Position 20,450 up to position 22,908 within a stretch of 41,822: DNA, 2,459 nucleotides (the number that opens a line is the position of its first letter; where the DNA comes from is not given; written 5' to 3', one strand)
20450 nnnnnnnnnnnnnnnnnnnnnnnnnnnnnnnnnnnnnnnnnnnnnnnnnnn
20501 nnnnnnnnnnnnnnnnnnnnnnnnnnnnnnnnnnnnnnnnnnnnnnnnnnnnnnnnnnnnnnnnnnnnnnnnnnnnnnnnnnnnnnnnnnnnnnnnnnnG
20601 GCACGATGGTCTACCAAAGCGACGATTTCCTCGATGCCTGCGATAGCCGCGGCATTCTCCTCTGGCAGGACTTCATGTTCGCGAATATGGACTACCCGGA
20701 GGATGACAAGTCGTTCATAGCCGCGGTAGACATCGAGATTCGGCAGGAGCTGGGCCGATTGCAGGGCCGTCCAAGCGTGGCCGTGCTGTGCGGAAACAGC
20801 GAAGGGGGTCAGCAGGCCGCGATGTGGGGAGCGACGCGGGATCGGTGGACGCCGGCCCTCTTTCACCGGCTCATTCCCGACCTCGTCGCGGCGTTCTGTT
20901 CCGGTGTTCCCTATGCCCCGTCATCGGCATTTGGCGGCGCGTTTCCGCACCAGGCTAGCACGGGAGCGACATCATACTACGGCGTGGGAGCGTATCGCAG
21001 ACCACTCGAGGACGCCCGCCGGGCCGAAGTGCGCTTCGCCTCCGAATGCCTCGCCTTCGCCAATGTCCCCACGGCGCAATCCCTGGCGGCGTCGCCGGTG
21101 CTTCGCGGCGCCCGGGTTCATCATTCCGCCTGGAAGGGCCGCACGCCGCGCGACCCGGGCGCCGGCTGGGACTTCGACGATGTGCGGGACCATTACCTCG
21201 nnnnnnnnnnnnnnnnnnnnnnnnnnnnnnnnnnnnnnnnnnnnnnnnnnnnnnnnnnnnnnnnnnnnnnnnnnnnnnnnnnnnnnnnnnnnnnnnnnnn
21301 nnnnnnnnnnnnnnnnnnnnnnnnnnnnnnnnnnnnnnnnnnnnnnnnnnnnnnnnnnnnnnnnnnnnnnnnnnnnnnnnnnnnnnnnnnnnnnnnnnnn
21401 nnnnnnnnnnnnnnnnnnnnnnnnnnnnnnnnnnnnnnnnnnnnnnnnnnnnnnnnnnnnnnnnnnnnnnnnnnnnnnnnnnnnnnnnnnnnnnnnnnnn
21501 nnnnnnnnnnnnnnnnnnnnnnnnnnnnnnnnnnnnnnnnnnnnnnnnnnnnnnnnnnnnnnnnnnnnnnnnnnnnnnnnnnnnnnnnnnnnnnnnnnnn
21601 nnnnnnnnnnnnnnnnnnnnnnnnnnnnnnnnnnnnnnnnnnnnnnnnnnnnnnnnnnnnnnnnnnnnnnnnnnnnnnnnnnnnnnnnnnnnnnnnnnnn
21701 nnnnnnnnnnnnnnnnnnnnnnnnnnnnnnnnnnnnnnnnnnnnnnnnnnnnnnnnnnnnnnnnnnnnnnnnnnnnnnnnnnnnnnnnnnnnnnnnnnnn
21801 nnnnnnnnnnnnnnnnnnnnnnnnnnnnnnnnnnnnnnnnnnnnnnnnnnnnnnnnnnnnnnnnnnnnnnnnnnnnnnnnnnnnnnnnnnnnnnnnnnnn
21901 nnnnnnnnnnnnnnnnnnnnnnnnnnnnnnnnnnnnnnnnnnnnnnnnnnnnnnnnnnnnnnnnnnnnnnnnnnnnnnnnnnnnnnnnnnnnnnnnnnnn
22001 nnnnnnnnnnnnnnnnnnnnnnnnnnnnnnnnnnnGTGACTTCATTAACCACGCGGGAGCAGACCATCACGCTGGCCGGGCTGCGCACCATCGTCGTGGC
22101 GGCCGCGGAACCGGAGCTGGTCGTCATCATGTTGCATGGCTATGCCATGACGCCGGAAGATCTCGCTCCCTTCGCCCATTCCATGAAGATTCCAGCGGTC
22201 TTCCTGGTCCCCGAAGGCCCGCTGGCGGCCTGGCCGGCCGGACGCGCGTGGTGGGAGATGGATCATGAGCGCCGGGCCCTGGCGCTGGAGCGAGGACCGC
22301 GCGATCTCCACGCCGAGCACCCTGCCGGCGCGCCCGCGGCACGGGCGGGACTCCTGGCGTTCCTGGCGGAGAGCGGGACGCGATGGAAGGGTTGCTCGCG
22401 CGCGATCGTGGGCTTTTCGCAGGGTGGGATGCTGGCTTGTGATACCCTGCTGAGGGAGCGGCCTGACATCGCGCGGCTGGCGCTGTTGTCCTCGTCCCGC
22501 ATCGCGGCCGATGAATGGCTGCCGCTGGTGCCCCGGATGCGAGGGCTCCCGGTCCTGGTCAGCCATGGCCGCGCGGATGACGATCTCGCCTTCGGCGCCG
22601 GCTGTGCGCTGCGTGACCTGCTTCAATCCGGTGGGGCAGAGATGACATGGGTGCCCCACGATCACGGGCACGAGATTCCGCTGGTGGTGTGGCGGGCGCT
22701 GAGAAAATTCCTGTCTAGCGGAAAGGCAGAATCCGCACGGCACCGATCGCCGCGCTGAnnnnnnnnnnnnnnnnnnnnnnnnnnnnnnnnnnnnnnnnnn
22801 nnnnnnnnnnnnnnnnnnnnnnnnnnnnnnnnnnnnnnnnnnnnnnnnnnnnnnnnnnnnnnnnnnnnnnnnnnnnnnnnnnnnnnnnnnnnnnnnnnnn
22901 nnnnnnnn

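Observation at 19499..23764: Cytoplasmic GH2 glycosidase fused into the carrier-protein operon, with a thioesterase-like hydrolase and an overlapping convergent AAC(3)-like acetyltransferase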

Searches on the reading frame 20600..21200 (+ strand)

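Call 102: search_solved_structures(query=window:20600-21200:+, max_evalue=0.00001, show_alignments=5)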
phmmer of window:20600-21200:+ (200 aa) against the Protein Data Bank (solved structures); distinct sequences matched with E-value up to 0.00001: 14.
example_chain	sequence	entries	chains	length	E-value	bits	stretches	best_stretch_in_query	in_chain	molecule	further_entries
5n6u_A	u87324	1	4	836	4e-22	82.2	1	3-123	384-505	Beta-mannosidase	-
2vqu_A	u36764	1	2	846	6.1e-16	62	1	4-165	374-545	BETA-MANNOSIDASE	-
2vjx_A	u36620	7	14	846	6.1e-16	62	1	4-165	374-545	BETA-MANNOSIDASE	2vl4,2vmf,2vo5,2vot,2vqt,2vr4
2je8_A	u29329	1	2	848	6.1e-16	62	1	4-165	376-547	BETA-MANNOSIDASE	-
7op6_A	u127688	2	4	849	6.2e-16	62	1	4-165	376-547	Beta-mannosidase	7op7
2wbk_A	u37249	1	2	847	1.4e-15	60.9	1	4-165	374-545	BETA-MANNOSIDASE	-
6ddt_A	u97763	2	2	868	1.3e-11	47.8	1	3-70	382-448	Beta-mannosidase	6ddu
6bye_A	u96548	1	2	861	1.6e-10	44.3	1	5-162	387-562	Beta-mannosidase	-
6byc_A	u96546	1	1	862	1.6e-10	44.3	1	5-162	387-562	Beta-mannosidase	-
6byg_A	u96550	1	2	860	6.7e-10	42.3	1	5-149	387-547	Beta-mannosidase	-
6byi_A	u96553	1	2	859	7.2e-10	42.2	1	5-162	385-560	Beta-mannosidase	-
9nfe_A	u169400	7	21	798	7.5e-08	35.6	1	3-113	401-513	Glycoside hydrolase family 2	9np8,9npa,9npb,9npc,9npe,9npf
9np9_A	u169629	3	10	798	7.5e-08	35.6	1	3-113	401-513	Glycoside hydrolase family 2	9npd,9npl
9npn_A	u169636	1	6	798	4e-07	33.2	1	3-113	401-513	Glycoside hydrolase family 2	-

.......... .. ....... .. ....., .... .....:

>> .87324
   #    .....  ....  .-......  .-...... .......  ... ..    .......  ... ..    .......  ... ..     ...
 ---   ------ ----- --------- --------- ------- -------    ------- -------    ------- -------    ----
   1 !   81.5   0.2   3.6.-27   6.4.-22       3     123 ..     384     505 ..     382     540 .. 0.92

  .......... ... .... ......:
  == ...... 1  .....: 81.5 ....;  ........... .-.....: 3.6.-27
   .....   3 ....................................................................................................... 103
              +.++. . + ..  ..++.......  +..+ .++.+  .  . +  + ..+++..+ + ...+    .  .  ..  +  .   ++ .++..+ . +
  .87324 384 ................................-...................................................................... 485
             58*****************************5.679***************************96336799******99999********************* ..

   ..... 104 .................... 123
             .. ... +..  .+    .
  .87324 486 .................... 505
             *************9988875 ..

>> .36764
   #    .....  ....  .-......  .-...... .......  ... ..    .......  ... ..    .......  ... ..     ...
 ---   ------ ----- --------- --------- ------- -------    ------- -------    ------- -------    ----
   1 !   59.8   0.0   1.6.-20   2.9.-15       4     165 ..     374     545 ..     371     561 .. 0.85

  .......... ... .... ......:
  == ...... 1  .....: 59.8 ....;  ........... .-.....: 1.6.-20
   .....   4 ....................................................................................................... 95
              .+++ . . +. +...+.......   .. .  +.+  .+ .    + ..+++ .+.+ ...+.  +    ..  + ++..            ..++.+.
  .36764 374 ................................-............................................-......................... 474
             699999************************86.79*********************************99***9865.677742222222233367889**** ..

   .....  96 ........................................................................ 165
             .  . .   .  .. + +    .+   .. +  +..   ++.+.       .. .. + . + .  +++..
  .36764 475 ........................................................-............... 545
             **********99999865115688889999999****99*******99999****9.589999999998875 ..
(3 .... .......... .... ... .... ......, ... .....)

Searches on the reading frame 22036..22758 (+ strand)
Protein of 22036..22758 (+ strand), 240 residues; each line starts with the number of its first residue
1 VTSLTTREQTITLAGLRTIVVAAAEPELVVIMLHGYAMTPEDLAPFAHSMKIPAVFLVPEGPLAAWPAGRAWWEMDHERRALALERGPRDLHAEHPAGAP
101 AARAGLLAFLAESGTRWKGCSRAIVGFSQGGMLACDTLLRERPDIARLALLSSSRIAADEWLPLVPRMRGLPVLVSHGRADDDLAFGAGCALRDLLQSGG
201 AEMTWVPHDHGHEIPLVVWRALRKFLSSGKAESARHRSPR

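Call 3: search_protein_families(library=pfam, proteins=[window:22036-22758:+], max_evalue=0.01)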
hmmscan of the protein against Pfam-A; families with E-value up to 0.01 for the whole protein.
window:22036-22758:+ (240 aa): 4 families
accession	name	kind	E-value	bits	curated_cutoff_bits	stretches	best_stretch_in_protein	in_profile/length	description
PF02230.22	Abhydrolase_2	-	6.7e-09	36.3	23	1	123-227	108-214/217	Phospholipase/Carboxylesterase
PF00561.26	Abhydrolase_1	-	0.00026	21.2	25.8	1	123-226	72-169/245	alpha/beta hydrolase fold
PF12146.15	Hydrolase_4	-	0.00091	19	27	0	107-153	63-109/239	Serine aminopeptidase, S33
PF03959.19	FSH1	-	0.0015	18.7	21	1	109-215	95-202/211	Serine hydrolase (FSH1)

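Call 4: search_protein_families(library=ncbifam, proteins=[window:22036-22758:+], max_evalue=0.01)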
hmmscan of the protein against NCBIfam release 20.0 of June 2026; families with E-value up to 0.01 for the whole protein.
window:22036-22758:+ (240 aa): 2 families
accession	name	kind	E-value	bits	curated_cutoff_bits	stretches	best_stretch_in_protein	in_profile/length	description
NF052610.1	macro_16_ester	equivalog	0.0017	17.8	420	0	124-160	98-134/281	alpha/beta fold macrolide esterase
NF008525.0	PRK11460.1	equivalog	0.0083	15.4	191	0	122-214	105-193/232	esterase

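Call 36: search_protein_families(library=ncbifam, proteins=[window:22036-22758:+], max_evalue=0.001)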
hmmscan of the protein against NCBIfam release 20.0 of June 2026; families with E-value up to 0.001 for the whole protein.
window:22036-22758:+ (240 aa): 0 families

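Call 59: search_solved_structures(query=window:22036-22758:+, max_evalue=0.01)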
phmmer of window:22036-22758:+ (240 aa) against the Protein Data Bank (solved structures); distinct sequences matched with E-value up to 0.01: 6.
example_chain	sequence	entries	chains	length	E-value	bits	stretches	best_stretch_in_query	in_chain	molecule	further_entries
3cn7_A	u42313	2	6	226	2.1e-12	50.2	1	19-217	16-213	Carboxylesterase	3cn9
5dwd_A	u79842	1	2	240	1.5e-09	40.8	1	11-214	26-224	Esterase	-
1auo_A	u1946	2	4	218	4.4e-07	32.8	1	22-214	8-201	CARBOXYLESTERASE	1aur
4f21_A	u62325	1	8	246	0.00024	23.9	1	123-201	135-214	Carboxylesterase/phospholipase family protein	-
4fhz_A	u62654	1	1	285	0.00028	23.6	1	22-206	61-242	Phospholipase/Carboxylesterase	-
4ftw_A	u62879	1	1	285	0.00032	23.4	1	22-202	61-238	Phospholipase/Carboxylesterase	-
